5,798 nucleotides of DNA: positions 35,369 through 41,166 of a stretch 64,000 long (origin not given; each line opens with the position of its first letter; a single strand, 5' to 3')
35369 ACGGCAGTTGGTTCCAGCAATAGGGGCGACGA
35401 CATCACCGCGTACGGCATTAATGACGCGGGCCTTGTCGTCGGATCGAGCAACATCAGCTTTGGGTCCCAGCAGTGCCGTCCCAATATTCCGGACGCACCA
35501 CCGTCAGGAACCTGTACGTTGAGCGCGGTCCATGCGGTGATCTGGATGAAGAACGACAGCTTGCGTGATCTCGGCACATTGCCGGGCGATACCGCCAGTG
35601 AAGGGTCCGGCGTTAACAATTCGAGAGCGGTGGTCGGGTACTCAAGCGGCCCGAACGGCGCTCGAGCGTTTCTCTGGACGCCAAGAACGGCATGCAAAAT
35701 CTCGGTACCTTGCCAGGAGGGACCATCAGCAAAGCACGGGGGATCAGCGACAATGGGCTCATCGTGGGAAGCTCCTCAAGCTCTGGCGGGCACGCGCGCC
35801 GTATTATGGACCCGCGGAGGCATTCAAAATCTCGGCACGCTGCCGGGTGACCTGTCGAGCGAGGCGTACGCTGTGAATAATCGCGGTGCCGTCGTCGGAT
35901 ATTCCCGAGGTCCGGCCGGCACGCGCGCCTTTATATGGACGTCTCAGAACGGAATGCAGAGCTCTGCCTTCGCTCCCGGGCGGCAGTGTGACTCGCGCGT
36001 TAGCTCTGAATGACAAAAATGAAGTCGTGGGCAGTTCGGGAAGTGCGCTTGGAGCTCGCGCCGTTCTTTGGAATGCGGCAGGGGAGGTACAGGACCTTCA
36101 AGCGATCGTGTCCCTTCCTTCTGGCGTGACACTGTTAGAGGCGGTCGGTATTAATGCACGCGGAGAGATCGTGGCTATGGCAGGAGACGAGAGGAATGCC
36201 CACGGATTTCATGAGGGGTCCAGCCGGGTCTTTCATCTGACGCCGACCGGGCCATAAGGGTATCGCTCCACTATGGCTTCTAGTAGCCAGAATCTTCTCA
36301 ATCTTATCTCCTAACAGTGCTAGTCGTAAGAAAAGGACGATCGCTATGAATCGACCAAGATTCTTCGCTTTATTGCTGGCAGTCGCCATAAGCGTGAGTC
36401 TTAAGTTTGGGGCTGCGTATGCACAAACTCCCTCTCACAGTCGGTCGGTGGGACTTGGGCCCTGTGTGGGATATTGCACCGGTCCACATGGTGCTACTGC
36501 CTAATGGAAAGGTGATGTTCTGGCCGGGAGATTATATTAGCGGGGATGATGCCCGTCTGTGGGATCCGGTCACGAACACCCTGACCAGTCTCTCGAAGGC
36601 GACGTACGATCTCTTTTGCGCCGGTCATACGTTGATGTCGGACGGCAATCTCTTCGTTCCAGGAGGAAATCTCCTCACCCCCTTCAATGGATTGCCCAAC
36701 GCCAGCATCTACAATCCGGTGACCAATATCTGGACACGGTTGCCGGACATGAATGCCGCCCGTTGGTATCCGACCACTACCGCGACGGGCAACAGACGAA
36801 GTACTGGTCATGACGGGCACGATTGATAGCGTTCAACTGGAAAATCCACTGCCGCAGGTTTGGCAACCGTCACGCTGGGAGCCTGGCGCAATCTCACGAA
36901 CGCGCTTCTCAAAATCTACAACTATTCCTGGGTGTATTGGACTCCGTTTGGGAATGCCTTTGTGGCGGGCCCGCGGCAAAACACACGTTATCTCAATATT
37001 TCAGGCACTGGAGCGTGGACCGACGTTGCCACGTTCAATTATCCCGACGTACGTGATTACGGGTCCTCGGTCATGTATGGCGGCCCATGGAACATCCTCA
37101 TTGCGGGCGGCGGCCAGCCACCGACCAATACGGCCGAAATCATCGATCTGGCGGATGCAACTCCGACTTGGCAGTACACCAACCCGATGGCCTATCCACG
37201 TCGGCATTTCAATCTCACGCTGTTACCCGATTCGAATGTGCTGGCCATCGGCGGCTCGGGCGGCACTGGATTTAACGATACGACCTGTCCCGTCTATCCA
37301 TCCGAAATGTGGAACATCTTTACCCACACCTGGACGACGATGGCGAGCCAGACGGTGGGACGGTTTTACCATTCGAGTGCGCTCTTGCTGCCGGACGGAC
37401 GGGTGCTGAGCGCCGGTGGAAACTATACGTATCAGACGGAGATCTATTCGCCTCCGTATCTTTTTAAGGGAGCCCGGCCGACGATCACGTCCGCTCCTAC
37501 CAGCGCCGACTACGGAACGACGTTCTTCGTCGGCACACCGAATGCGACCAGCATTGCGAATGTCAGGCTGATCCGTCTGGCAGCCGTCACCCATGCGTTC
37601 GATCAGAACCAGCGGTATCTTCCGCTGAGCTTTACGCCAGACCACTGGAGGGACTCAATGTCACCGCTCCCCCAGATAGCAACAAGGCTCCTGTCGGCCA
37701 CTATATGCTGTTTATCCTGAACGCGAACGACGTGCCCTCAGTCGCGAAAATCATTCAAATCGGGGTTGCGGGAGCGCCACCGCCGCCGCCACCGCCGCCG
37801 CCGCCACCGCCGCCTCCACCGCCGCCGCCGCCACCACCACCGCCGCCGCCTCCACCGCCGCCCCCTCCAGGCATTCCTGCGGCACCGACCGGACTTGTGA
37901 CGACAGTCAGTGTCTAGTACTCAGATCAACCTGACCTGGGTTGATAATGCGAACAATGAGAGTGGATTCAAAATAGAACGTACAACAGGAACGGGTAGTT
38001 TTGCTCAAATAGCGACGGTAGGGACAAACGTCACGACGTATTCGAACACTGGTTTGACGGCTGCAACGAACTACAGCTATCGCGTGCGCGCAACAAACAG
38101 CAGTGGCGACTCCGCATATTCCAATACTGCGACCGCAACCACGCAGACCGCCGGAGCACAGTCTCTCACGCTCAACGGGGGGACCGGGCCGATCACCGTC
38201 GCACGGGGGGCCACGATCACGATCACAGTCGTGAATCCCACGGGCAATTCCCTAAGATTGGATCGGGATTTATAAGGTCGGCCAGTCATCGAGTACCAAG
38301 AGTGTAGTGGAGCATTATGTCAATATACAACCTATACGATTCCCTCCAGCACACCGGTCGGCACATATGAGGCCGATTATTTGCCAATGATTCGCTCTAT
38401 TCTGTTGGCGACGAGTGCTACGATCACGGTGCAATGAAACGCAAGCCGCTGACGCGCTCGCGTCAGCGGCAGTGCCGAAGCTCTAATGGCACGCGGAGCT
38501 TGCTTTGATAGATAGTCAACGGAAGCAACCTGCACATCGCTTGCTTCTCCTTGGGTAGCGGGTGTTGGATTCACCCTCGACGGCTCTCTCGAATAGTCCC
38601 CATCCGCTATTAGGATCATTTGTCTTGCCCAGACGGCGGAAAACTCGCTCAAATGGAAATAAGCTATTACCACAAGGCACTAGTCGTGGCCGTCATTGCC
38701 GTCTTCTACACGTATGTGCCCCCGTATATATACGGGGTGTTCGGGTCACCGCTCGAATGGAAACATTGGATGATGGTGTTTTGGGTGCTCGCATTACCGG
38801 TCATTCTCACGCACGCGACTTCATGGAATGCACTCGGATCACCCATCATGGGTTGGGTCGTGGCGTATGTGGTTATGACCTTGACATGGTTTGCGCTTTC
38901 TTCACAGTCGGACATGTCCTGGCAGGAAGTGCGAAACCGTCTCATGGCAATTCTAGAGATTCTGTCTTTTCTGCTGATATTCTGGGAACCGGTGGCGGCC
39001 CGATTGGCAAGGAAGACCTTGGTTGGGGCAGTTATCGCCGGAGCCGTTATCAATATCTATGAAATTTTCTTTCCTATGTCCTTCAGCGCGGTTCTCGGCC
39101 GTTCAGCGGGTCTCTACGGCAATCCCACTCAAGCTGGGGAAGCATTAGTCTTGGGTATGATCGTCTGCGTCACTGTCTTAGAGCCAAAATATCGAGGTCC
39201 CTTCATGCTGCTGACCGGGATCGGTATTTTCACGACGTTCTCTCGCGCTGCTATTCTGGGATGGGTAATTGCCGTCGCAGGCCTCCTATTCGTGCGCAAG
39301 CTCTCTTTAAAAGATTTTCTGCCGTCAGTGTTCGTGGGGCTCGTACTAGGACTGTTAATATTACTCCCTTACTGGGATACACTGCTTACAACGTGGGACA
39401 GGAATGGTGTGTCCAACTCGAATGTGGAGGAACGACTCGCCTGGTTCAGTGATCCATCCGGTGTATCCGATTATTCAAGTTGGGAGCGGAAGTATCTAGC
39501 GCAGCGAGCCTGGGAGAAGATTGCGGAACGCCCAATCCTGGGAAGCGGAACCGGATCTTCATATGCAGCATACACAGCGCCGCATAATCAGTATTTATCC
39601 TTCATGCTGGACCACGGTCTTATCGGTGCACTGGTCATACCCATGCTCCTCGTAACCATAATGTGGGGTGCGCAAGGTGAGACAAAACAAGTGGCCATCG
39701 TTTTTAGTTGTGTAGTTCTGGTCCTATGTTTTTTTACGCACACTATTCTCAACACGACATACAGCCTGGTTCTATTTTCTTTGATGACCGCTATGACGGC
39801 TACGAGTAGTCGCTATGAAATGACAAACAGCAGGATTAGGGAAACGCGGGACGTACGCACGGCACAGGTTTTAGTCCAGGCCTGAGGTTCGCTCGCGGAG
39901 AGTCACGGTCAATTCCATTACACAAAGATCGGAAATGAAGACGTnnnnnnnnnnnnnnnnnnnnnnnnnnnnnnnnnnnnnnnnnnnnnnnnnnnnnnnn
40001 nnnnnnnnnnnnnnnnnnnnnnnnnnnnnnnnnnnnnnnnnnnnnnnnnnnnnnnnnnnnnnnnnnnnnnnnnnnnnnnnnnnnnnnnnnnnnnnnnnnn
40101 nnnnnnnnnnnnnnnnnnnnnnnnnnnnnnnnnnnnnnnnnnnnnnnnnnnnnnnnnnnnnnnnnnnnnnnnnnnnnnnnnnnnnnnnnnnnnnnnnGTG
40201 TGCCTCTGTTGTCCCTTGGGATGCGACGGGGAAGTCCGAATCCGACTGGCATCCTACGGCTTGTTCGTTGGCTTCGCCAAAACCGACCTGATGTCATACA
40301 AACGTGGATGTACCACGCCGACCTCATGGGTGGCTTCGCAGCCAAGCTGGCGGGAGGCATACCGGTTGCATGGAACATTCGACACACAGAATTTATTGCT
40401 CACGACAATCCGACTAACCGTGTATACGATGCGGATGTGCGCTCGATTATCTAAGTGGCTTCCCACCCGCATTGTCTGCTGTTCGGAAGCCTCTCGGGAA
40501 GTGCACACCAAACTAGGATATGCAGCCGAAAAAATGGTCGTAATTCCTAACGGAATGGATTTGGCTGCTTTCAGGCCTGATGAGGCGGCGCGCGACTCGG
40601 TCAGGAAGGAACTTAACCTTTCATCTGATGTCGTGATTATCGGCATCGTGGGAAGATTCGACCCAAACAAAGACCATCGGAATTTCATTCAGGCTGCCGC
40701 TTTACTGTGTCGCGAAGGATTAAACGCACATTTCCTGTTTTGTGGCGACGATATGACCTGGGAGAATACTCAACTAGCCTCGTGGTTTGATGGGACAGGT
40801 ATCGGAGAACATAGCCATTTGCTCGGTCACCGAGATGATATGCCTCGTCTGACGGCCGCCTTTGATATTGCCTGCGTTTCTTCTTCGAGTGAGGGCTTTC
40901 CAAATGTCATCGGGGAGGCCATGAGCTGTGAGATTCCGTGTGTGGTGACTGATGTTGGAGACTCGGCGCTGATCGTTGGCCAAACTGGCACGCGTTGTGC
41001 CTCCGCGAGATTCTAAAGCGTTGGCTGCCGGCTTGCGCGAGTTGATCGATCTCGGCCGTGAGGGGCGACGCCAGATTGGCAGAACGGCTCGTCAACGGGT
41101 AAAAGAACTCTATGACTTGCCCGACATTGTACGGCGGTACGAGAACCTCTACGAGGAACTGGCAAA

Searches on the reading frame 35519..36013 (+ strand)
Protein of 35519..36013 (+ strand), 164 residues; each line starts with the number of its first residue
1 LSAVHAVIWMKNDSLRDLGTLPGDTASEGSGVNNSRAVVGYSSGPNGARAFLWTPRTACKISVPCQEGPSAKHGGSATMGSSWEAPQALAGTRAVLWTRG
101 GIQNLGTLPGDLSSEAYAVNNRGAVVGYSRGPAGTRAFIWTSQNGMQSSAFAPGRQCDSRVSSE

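Call 78: search_protein_families(library=ncbifam, proteins=[window:35519-36013:+], max_evalue=0.01)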
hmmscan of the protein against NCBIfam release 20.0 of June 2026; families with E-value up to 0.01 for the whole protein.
window:35519-36013:+ (164 aa): 2 families
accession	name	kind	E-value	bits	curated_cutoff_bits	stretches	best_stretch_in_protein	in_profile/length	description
TIGR02913.1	HAF_rpt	repeat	1.7e-15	56.7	22.65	2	116-143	1-29/39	HAF repeat protein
NF053522.1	NblD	equivalog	9e-06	25.1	80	0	38-54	18-34/62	NblD family protein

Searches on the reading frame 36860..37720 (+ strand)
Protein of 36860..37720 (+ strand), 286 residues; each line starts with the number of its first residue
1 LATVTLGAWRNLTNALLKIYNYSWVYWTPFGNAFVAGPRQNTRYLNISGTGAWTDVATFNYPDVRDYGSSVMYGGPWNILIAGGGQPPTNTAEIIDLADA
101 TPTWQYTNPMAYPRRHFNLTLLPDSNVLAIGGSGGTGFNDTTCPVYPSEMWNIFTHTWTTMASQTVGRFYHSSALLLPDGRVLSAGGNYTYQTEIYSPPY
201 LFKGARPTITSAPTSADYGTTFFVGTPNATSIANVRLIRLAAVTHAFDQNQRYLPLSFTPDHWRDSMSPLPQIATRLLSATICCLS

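Call 12: search_protein_families(library=pfam, proteins=[window:36860-37720:+], max_evalue=0.001)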
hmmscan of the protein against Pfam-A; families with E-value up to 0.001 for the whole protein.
window:36860-37720:+ (286 aa): 3 families
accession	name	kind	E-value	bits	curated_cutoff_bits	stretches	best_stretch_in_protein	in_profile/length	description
PF09118.17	GO-like_E_set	-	6.6e-10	39.6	25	1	206-260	1-58/100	Galactose oxidase-like, Early set domain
PF24681.1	Kelch_KLHDC2_KLHL20_DRC7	-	0.00031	20.6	50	1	50-187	88-221/221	KLHDC2/KLHL20/DRC7 Kelch-repeats domain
PF24981.1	Beta-prop_ATRN-LZTR1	-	0.00043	20.1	50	0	151-193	185-225/289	Attractin/LZTR1 beta-propeller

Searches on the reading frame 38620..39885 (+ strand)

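Call 12: search_protein_families(library=pfam, proteins=[window:38620-39885:+], max_evalue=0.001)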
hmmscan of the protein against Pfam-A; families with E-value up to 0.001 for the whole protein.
window:38620-39885:+ (421 aa): 1 family
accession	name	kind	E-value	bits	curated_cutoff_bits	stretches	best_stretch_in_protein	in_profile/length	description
PF04932.20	Wzy_C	-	1.3e-15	57.9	31.7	1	195-339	2-147/149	O-Antigen ligase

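Call 78: search_protein_families(library=ncbifam, proteins=[window:38620-39885:+], max_evalue=0.01)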
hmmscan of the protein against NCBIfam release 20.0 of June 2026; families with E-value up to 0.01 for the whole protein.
window:38620-39885:+ (421 aa): 0 families

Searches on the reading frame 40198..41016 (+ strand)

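Call 12: search_protein_families(library=pfam, proteins=[window:40198-41016:+], max_evalue=0.001)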
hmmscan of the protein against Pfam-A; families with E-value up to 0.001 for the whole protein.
window:40198-41016:+ (272 aa): 3 families
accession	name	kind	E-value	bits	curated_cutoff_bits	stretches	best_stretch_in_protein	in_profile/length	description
PF13692.12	Glyco_trans_1_4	-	4.4e-23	82.6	27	1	147-266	3-123/142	Glycosyl transferases group 1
PF00534.26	Glycos_transf_1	-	1e-21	77.6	26.4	1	133-262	3-133/172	Glycosyl transferases group 1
PF13439.12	Glyco_transf_4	-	8.8e-07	29.5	28.5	1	79-123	121-169/170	Glycosyltransferase Family 4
